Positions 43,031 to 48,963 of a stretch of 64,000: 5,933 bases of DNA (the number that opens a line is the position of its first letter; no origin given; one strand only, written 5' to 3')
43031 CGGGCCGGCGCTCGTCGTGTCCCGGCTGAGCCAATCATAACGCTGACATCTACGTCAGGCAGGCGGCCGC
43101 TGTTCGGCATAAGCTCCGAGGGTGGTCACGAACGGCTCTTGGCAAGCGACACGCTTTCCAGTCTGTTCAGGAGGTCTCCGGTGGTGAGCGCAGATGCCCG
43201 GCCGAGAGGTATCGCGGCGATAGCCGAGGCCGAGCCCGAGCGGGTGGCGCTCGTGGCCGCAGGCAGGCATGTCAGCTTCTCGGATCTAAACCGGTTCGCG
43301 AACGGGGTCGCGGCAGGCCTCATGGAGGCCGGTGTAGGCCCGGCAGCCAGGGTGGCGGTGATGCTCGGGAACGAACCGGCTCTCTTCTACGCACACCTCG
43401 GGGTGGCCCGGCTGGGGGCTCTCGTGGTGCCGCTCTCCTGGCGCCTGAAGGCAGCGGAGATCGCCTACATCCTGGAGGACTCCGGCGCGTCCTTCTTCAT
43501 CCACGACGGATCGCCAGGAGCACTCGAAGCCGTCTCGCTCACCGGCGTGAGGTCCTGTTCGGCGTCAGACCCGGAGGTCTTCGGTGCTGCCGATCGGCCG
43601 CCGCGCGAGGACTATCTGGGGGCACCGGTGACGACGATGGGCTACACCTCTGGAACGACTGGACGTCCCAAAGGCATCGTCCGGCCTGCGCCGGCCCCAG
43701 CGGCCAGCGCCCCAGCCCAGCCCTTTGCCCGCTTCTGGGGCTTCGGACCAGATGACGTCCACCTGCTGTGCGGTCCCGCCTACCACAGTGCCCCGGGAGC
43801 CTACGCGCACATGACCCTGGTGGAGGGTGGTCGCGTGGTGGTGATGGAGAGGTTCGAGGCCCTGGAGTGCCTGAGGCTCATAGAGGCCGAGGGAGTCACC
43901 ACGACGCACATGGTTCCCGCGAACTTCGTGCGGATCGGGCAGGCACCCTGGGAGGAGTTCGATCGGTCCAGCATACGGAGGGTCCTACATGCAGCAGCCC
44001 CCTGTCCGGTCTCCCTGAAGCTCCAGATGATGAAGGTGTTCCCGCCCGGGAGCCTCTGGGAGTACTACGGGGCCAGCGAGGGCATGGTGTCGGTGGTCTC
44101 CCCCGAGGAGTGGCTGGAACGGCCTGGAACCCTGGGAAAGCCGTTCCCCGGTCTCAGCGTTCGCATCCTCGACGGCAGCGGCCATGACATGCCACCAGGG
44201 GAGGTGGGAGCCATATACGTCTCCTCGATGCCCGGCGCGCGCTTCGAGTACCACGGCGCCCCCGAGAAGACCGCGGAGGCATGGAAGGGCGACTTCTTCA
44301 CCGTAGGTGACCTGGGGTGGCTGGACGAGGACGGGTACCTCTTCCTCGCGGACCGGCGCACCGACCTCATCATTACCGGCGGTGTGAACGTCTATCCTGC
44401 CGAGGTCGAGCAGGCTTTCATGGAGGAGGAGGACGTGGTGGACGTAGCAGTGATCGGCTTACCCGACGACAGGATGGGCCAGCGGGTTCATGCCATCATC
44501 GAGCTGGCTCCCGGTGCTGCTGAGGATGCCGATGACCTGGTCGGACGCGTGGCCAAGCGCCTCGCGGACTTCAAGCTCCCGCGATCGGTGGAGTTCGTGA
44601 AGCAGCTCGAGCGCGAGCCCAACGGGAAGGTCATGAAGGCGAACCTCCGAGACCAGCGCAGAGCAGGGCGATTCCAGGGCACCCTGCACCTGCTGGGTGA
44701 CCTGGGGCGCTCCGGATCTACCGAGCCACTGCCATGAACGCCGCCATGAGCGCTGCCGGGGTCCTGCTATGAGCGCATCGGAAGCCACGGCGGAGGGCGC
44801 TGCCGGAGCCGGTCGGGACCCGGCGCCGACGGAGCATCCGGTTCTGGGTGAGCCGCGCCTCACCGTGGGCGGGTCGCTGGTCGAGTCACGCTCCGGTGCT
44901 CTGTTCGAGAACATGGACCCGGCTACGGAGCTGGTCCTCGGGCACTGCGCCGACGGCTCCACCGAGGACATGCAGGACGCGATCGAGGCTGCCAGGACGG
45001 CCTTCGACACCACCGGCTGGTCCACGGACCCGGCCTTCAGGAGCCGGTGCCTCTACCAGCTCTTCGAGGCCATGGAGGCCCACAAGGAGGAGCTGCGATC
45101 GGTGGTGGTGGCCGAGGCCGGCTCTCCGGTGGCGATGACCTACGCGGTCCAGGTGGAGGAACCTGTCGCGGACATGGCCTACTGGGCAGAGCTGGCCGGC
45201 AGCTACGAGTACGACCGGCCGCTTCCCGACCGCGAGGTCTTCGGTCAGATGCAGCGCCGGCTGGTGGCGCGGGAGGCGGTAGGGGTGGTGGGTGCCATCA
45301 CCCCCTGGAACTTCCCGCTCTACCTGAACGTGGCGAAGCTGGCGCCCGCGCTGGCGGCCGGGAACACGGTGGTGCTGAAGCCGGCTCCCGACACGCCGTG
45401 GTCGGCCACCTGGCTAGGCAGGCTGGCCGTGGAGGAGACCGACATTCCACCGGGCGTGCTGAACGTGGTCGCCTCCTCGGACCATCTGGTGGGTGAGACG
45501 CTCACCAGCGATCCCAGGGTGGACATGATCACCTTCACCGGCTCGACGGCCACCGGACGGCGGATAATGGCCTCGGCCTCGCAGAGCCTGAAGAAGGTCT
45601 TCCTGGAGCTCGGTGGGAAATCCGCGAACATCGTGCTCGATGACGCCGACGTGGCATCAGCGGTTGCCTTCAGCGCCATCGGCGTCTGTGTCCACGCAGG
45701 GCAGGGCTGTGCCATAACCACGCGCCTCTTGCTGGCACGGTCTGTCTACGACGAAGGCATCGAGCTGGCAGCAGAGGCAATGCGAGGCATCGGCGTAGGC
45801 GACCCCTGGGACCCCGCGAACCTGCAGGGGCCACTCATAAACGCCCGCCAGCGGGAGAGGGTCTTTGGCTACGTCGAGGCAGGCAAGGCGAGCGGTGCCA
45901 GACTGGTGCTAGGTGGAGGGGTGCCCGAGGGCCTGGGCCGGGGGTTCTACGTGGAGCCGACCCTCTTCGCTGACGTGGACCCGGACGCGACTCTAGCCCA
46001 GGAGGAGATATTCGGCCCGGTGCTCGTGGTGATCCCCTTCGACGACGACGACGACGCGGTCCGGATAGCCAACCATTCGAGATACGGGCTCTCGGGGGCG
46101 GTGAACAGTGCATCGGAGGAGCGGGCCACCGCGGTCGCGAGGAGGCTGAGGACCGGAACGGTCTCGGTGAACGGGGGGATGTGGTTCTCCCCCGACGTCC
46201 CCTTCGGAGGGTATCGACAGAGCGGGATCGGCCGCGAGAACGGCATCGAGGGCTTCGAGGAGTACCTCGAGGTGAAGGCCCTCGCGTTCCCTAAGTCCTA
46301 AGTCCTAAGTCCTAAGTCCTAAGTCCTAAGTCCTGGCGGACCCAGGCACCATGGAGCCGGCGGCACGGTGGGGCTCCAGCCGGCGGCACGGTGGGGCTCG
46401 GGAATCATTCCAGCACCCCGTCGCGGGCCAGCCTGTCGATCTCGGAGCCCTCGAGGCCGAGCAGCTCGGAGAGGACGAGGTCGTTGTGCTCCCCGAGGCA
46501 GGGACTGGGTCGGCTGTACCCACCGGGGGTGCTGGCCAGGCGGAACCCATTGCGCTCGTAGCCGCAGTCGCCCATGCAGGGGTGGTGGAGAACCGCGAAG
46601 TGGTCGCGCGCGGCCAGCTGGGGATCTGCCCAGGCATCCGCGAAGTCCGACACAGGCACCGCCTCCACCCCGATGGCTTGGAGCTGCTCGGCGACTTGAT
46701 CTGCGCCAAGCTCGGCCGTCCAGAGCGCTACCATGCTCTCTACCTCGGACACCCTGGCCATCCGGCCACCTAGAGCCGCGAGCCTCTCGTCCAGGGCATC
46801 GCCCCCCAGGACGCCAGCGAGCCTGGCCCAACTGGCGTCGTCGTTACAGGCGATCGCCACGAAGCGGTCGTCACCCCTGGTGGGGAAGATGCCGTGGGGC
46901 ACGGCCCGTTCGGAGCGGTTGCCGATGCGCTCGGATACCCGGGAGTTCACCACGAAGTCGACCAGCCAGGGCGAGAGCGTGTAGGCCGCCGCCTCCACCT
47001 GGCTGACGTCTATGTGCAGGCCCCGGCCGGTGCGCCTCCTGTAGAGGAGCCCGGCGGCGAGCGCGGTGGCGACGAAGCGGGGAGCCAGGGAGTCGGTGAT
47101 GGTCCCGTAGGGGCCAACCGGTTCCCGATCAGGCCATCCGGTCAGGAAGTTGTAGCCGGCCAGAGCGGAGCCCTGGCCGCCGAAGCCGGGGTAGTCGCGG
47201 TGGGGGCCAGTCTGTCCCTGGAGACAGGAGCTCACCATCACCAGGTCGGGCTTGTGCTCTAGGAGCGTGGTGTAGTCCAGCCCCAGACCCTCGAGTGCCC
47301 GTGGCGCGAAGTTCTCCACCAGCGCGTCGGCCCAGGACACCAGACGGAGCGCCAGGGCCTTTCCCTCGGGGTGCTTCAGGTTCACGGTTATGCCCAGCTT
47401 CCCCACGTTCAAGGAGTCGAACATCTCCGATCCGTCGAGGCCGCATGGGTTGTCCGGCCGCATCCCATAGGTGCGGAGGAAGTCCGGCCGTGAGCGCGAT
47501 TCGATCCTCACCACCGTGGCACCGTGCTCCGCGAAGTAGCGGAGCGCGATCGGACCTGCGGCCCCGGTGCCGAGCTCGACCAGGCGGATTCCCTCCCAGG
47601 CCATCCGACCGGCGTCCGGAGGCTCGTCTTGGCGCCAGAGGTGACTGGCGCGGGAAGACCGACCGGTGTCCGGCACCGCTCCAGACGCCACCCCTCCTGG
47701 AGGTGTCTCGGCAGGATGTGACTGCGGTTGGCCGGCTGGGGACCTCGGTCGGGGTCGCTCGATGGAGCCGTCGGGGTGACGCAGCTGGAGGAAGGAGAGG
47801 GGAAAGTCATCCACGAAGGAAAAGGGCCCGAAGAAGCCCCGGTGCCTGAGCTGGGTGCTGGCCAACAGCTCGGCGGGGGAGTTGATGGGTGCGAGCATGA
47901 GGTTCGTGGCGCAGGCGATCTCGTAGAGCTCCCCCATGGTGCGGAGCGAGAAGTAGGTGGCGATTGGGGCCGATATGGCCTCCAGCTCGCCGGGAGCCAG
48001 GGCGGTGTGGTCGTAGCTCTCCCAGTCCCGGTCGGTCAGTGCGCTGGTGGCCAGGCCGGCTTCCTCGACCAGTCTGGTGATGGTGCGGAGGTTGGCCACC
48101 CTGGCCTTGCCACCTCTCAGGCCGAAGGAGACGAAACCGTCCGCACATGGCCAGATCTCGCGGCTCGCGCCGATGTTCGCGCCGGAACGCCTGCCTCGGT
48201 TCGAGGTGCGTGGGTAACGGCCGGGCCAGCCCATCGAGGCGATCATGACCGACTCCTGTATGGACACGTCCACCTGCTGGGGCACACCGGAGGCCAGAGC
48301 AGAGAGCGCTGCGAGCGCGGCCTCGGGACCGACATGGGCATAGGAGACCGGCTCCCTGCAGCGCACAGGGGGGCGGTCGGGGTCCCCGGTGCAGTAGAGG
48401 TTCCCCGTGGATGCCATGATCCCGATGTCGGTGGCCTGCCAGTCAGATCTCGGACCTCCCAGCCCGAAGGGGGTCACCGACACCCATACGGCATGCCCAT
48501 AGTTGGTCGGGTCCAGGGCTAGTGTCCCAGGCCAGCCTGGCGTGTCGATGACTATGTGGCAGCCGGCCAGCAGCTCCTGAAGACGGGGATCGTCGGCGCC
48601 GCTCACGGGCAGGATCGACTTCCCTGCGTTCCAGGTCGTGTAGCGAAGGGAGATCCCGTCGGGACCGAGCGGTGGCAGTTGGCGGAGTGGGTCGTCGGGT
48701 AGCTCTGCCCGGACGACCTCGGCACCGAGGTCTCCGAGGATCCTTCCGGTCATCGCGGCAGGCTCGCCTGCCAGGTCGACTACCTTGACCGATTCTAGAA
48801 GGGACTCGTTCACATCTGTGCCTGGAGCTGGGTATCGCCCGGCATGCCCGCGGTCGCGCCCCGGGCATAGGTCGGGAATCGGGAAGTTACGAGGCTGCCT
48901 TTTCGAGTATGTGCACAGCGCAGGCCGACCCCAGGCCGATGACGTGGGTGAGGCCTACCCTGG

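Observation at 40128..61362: Recurrent 16-bp palindrome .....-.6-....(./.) in five promoter gaps of the catabolic island: candidate operator of an unseen regulator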

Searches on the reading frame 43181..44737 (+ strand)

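Call 13: search_protein_families(library=pfam, proteins=[window:43181-44737:+])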
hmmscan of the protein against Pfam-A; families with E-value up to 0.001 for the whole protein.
window:43181-44737:+ (518 aa): 2 families
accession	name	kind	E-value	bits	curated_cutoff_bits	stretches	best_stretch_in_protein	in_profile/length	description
PF00501.34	AMP-binding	-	6e-67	226.5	29.9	1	15-349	5-376/384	AMP-binding enzyme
PF13193.12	AMP-binding_C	-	2.1e-15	57.8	24.5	1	408-483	1-76/76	AMP-binding enzyme C-terminal domain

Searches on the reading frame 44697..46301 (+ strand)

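Call 13: search_protein_families(library=pfam, proteins=[window:44697-46301:+])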
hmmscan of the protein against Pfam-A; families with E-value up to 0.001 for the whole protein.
window:44697-46301:+ (534 aa): 1 family
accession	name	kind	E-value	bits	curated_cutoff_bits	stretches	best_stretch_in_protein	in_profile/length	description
PF00171.27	Aldedh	-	1.8e-151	505.3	23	1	63-528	3-460/461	Aldehyde dehydrogenase family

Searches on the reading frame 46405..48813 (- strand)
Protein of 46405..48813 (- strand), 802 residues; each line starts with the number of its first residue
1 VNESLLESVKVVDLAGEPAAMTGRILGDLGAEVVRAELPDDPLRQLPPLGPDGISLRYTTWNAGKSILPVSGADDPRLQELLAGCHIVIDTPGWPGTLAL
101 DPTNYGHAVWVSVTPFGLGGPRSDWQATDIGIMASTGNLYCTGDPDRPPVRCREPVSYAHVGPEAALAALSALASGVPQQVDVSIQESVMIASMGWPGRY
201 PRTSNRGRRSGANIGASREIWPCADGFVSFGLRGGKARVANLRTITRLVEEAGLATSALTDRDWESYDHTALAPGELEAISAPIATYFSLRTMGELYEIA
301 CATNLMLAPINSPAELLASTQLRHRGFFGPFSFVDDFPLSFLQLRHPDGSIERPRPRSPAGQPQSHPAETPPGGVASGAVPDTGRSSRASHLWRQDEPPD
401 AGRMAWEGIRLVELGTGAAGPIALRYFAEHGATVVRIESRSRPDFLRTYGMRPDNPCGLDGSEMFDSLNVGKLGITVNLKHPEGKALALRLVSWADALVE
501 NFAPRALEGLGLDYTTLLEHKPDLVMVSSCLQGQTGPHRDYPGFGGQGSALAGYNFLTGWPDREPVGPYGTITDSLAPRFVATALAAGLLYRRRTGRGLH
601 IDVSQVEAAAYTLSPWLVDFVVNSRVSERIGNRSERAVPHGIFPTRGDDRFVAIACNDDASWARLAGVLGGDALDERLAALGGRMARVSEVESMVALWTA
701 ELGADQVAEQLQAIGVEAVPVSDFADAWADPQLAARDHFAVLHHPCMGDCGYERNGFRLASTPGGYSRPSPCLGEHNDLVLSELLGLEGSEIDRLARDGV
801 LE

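Call 13: search_protein_families(library=pfam, proteins=[window:46405-48813:-])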
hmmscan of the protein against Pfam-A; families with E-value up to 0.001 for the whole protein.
window:46405-48813:- (802 aa): 1 family
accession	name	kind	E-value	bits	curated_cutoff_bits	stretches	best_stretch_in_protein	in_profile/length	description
PF02515.22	CoA_transf_3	-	8.5e-117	390.8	23.3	2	407-777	2-366/366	CoA-transferase family III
